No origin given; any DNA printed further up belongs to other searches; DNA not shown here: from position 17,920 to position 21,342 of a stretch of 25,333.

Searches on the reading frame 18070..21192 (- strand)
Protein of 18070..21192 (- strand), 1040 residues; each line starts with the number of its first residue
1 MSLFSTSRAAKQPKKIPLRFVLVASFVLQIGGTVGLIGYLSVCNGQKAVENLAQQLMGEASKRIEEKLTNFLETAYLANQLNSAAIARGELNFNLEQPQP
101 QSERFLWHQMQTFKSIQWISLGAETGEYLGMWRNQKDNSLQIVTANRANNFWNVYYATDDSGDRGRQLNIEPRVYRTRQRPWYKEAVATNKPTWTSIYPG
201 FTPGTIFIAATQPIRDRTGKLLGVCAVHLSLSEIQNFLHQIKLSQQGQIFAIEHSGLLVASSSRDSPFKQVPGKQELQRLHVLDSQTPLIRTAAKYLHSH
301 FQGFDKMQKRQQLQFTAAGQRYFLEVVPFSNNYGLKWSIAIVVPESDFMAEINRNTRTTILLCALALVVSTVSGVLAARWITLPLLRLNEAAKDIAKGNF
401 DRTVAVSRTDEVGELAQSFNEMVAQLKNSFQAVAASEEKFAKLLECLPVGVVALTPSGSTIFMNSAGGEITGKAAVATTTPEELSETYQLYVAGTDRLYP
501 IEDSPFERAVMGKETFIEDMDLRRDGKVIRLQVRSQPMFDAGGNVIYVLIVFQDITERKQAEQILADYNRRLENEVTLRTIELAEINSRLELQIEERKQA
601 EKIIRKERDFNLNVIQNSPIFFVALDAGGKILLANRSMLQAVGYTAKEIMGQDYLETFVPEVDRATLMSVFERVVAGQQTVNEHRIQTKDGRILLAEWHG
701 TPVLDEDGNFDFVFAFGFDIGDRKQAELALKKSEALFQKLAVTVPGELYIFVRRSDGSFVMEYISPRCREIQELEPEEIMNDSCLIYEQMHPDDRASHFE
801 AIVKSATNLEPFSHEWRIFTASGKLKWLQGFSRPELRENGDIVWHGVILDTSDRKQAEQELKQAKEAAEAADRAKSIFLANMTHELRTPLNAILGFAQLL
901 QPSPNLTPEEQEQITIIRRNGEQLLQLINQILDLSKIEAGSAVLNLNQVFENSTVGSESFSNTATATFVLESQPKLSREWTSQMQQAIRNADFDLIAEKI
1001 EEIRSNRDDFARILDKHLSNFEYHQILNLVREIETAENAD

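Call 24: search_protein_families(library=pfam, proteins=[window:18070-21192:-], max_evalue=0.0001)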
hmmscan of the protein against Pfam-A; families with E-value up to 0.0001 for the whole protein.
window:18070-21192:- (1040 aa): 9 families
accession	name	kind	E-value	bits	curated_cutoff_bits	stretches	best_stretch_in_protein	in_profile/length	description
PF08448.16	PAS_4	-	8.6e-32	110.1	23.1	2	617-725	3-110/110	PAS fold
PF00989.32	PAS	-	6.2e-30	104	22.6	2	614-719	6-112/113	PAS fold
PF08447.18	PAS_3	-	7.2e-27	93.9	25.6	2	763-847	3-88/89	PAS fold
PF00512.31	HisKA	-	2.6e-22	79.1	26.9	1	874-940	1-66/66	His Kinase A (phospho-acceptor) domain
PF13426.13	PAS_9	-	1.5e-20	73.9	27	1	621-720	4-101/103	PAS domain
PF00672.30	HAMP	-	3.4e-17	62.9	25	1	377-427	2-52/53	HAMP domain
PF02743.24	dCache_1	-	1.7e-15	57.7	45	1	48-277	2-185/240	Cache domain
PF22673.2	MCP-like_PDC_1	-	3.9e-10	40.6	27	1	150-236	30-113/113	Methyl-accepting chemotaxis protein-like, first PDC sensor domain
PF13188.13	PAS_8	-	1.2e-07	31.8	21.8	0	614-663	6-55/65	PAS domain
